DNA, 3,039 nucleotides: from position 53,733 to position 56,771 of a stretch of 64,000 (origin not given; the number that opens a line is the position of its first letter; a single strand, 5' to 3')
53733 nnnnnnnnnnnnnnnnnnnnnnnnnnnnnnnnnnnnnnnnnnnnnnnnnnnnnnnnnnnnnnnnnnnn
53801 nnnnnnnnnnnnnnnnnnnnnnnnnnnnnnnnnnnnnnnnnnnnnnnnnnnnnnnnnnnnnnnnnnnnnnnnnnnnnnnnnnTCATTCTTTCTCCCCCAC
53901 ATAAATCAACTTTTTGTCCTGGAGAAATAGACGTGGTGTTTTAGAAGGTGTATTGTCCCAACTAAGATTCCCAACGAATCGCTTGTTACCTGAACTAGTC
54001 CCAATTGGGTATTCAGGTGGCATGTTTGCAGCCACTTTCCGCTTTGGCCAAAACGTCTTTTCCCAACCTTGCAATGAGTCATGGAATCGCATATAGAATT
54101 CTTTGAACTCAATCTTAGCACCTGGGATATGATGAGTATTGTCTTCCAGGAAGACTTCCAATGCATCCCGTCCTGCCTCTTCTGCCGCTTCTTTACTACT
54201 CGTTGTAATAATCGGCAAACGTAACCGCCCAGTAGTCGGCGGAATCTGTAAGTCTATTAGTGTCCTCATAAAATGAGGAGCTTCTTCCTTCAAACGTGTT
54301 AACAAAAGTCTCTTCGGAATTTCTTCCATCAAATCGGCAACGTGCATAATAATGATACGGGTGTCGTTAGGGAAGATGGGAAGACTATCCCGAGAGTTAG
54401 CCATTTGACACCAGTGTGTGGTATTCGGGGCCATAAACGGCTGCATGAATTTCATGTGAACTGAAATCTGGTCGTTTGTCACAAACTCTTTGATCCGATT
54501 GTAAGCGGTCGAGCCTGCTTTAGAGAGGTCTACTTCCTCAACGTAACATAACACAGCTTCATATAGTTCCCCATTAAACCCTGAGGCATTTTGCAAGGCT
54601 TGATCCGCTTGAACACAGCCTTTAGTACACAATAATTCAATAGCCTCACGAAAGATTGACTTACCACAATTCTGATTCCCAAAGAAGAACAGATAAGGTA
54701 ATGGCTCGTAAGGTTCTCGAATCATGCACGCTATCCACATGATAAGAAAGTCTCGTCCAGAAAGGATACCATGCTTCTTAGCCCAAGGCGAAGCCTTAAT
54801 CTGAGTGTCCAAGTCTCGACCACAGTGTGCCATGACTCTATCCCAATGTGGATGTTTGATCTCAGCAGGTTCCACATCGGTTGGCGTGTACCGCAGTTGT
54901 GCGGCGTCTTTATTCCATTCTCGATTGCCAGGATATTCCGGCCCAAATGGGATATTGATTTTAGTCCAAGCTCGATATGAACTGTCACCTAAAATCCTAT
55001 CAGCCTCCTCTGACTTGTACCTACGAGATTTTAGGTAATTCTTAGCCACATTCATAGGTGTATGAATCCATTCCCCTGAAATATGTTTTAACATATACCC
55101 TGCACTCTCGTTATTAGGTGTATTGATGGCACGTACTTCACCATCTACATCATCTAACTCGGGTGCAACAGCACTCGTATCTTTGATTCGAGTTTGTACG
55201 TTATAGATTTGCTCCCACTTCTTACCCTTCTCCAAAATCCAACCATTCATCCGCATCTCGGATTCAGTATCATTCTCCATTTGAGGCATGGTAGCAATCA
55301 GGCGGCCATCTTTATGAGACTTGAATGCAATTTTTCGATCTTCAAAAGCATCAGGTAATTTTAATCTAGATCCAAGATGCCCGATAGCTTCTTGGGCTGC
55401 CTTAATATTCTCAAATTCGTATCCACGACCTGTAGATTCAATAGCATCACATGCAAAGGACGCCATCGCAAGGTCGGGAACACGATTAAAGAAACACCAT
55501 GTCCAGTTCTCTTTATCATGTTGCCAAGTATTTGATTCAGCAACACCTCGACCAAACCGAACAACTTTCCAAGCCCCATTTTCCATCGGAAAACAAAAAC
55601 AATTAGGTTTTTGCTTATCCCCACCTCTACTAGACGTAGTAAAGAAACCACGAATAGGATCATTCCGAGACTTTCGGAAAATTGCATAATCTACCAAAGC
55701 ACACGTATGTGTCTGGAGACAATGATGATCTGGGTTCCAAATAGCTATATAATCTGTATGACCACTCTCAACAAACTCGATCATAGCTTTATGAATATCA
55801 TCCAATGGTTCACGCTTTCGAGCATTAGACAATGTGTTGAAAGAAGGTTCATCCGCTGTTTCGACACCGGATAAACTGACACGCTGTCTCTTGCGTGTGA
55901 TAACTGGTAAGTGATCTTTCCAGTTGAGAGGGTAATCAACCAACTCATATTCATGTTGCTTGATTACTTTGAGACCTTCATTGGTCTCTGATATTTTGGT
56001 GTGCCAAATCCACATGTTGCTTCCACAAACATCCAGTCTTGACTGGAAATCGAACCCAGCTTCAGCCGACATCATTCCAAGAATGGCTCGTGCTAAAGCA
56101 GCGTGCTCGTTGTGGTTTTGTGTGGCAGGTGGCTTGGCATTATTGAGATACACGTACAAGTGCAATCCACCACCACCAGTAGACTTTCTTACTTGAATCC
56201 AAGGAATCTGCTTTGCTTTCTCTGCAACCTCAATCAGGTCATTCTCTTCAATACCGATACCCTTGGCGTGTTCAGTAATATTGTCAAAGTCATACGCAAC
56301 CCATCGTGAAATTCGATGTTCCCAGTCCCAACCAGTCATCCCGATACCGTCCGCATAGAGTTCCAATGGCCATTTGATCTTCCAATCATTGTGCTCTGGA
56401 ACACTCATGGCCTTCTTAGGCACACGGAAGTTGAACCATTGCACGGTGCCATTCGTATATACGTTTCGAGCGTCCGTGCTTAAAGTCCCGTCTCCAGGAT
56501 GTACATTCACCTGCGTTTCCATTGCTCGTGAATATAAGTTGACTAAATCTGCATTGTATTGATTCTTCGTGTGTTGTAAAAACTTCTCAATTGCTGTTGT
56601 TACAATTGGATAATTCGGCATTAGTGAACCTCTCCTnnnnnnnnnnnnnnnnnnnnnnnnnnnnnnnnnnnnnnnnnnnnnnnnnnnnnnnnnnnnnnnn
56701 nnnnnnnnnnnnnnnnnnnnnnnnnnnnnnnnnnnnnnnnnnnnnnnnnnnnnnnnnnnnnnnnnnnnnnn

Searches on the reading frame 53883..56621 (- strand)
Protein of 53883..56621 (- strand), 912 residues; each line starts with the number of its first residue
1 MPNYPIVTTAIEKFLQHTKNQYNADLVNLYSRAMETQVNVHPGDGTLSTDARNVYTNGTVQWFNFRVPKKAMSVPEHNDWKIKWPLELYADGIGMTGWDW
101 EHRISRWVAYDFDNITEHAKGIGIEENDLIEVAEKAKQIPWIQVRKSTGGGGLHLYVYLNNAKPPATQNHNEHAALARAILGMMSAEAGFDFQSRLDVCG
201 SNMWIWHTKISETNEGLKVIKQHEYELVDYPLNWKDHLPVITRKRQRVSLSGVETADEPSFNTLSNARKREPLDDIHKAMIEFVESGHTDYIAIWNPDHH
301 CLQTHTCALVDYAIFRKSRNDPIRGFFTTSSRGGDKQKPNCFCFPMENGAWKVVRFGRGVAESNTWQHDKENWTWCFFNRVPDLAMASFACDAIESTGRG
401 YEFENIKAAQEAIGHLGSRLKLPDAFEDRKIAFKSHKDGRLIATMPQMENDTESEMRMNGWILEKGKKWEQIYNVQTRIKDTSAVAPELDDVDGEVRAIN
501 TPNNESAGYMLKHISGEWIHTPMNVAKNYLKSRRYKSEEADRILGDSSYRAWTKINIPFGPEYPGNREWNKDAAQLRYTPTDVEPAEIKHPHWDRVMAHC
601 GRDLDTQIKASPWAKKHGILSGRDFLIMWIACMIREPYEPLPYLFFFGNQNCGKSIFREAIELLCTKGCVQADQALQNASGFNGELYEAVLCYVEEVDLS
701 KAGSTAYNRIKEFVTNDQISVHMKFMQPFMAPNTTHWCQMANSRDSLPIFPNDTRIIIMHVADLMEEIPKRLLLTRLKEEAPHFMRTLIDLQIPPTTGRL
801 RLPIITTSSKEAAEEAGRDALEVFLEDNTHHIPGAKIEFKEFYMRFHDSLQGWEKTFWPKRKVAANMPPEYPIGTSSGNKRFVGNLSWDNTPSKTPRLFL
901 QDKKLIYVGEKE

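Call 10: search_protein_families(library=pfam, proteins=[window:53883-56621:-], max_evalue=0.01)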
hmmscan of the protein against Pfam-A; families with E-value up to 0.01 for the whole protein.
window:53883-56621:- (912 aa): 1 family
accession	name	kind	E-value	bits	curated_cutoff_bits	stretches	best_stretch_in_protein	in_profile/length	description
PF19263.5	DUF5906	-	1.3e-14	55.2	27.6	1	647-753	2-110/114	Family of unknown function (DUF5906)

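Call 11: search_protein_families(library=phrogs, proteins=[window:53883-56621:-], max_evalue=0.001)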
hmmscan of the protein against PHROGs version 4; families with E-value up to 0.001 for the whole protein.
window:53883-56621:- (912 aa): 3 families
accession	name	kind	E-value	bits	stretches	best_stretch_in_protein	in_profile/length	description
phrog_1156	-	DNA, RNA and nucleotide metabolism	1.1e-13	51.6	1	621-870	537-803/855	DNA primase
phrog_1829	-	DNA, RNA and nucleotide metabolism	1.9e-12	47.2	1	628-873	491-739/772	DNA primase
phrog_24712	-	unknown function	0.00012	21.1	1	629-825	460-655/801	-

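Call 20: find_related_loci(query=window:53883-56621:-, collection=viral_contigs, flank=8000)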
Query window:53883-56621:- (912 aa) in viral_contigs; peptide patterns used: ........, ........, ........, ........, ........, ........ (x = any residue, [..] = any of these).
4 stretches matched a pattern; 2 encode a relative of the query (tblastn E <= 1e-3); 2 distinct loci.
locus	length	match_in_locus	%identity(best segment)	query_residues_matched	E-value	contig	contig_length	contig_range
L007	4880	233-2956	82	1-908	0e+0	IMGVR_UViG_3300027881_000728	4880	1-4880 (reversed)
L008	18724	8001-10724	46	1-910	0e+0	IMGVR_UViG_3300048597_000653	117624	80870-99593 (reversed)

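Call 35: search_dna_similar(query=window:53883-56621:-, collection=phages, mode=protein, max_rows=15)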
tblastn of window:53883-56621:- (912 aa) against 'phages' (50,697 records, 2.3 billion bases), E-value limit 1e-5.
Records with a match: 9; places in all: 9; records where one place covers at least 80% of the query: 0.
Best place of each record, by identity: <60% 9.
By first word of the organism name: Burkholderia 4; Serratia 2; Proteus 2; Achromobacter 1.
By host as written in the record: Burkholderia cenocepacia C6433 2; Serratia sp. ATCC 39006 2; Proteus mirabilis 2; Achromobacter xylosoxidans 1; - 1; Burkholderia cepacia 1.
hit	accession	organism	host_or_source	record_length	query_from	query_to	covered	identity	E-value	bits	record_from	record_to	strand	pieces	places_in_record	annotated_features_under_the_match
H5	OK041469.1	Achromobacter phage AXY1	Achromobacter xylosoxidans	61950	523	788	29%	26.1%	1e-8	65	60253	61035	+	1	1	putative DNA primase/polymerase protein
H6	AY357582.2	Burkholderia phage BcepNazgul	-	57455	623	801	20%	27.2%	3e-9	67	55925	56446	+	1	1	DR0530-like primase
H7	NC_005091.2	Burkholderia phage BcepNazgul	Burkholderia cepacia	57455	623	801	20%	27.2%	3e-9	67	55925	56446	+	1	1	DNA primase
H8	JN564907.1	Burkholderia phage vB_BceS_AH2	Burkholderia cenocepacia C6433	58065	629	801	19%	27.1%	1e-7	62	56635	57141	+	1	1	primase-polymerase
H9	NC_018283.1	Burkholderia phage vB_BceS_AH2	Burkholderia cenocepacia C6433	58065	629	801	19%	27.1%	1e-7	62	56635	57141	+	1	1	DNA primase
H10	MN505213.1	Serratia phage JS26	Serratia sp. ATCC 39006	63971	624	759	15%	31.4%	4e-10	70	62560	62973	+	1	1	hypothetical protein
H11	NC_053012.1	Serratia phage JS26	Serratia sp. ATCC 39006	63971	624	759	15%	31.4%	4e-10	70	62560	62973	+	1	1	DNA primase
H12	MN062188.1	Proteus phage Saba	Proteus mirabilis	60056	629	762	15%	26.7%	2e-6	58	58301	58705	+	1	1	DNA primase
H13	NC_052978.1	Proteus phage Saba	Proteus mirabilis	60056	629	762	15%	26.7%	2e-6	58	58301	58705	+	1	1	DNA primase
